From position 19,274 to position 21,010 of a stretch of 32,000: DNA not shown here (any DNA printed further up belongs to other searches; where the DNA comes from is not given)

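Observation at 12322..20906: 8.58-kb integrative mobilizable element splits an LLM oxidoreductase gene, and attP reconstructs as a perfect 26-bp palindrome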

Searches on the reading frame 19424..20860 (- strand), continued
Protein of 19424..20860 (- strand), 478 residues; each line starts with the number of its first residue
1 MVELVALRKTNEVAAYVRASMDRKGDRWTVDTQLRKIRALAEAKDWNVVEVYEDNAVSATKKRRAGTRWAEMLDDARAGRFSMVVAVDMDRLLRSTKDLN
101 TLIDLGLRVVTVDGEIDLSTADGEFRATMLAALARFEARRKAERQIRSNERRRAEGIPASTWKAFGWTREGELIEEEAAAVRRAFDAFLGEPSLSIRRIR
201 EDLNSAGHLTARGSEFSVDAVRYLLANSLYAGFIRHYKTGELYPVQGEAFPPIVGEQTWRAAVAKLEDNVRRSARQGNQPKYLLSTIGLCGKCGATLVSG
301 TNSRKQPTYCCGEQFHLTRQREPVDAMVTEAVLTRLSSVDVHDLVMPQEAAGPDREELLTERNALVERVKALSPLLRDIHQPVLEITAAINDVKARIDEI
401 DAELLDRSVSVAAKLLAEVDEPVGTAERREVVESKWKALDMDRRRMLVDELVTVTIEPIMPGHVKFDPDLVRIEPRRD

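Call 70: fold_search(model_id=the predicted structure, library=pdb)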
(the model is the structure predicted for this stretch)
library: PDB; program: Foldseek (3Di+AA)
matches with E <= 10: 913; with E <= 0.001: 29
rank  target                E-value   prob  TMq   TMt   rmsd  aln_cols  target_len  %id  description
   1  9dxd_A                8.4e-19  1.00  0.30  0.28  23.9       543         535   16  attLmm bound serine integrase and RDF complex in the pre-rotation state (released 2026-01-21)
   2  9y66_C                1.7e-18  1.00  0.26  0.23  37.2       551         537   15  attLsym bound serine integrase complex in the dimeric state (released 2026-02-04)
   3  9iu2_A                5.3e-18  1.00  0.35  0.34  18.5       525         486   20  Cryo-EM structure of the large serine recombinase Bxb1 in complex with attP and attB (GT/TT CDN) in the pre-strand exc (released 2026-03-04)
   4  9y66_A                5.6e-18  1.00  0.28  0.25  18.4       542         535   15  attLsym bound serine integrase complex in the dimeric state (released 2026-02-04)
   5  9dxf_A                1.8e-17  1.00  0.29  0.27  24.1       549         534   16  attLmm bound serine integrase and RDF complex in the post-rotation state (released 2026-01-21)
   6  9tep_A                3.1e-17  1.00  0.23  0.19  31.4       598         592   15  PhiC31 integraseS12A-attB-RDF complex (released 2026-02-11)
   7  9rah_A                4.6e-17  1.00  0.26  0.21  34.6       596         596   15  Autoinhibited PhiC31 integrase-attL complex (released 2026-02-11)
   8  9dxh_A                5.1e-17  1.00  0.29  0.26  20.4       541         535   16  attPmm and attBmm bound serine integrase complex in the pre-rotation state (released 2026-01-21)
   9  9rah_B                1.2e-16  1.00  0.27  0.23  22.6       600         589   15  Autoinhibited PhiC31 integrase-attL complex (released 2026-02-11)
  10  4kis_C                3.2e-11  1.00  0.27  0.36  11.4       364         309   18  Crystal Structure of a LSR-DNA Complex (released 2013-07-10)
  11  9rad_A                7.3e-11  1.00  0.26  0.27  19.9       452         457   14  PhiC31 integrase-attL complex: B-bound subregion (released 2026-02-11)
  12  4bqq_B                4.6e-10  1.00  0.23  0.30  11.2       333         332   16  Protein crystal structure of the N-terminal and recombinase domains of the Streptomyces temperate phage serine recombi (released 2013-06-12)
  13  9teh_A                8.9e-10  1.00  0.28  0.29  15.8       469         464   15  PhiC31 excisive synapse; attL x attL with an integraseS12A-RDF protein fusion (released 2026-02-11)
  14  4kis_B                1.1e-09  1.00  0.27  0.38  14.9       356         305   18  Crystal Structure of a LSR-DNA Complex (released 2013-07-10)
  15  9ter_B                2.9e-08  1.00  0.21  0.26  21.2       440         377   13  PhiC31 integraseS12A-attB-RDF complex: B'-bound subregion (released 2026-02-11)
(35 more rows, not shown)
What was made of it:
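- On Large serine recombinase (serine integrase): Foldseek matches full-length Bxb1, PhiC31 and the LSR-DNA complex 4kis at E 1e-18 to 1e-11 (call 70).
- Closest known: Phage serine integrases. Same: Same protein architecture by structure comparison (call 70).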

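Call 77: search_protein_families(library=pfam, proteins=[L043:8215-8718:+, L043:8760-9593:+, L043:8221-8802:-, L043:8997-9527:-, L043:5244-6302:-, L043:6538-7698:+, L043:6608-7813:+, L043:6854-7822:-], max_evalue=0.001)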
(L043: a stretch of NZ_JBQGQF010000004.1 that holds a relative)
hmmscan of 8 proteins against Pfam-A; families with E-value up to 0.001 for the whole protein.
L043:8215-8718:+ (167 aa): 1 family
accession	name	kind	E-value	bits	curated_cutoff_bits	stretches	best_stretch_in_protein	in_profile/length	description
PF06445.20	GyrI-like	-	7.9e-08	33.2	26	1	33-163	27-151/155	GyrI-like small molecule binding domain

L043:8760-9593:+ (277 aa): 3 families
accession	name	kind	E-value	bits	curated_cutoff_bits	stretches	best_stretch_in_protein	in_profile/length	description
PF13411.12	MerR_1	-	4e-12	46.5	21.6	1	5-72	1-66/69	MerR HTH family regulatory protein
PF00376.29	MerR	-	1.8e-07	31.3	28.2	1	6-44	1-38/38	MerR family regulatory protein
PF09278.17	MerR-DNA-bind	-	0.0004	21.4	25.4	0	53-80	5-32/65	MerR, DNA binding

L043:8221-8802:- (193 aa): 0 families

L043:8997-9527:- (176 aa): 0 families

L043:5244-6302:- (352 aa): 0 families

L043:6538-7698:+ (386 aa): 1 family
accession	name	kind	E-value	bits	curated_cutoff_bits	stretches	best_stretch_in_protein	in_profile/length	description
PF14690.11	Zn_ribbon_ISL3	-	0.00011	23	25.5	1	39-78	3-42/47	zinc-finger of transposase IS204/IS1001/IS1096/IS1165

L043:6608-7813:+ (401 aa): 1 family
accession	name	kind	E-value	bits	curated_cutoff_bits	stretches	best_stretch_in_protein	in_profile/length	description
PF01610.23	DDE_Tnp_ISL3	-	5.1e-49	167.7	23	1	129-387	1-240/240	Transposase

L043:6854-7822:- (322 aa): 0 families
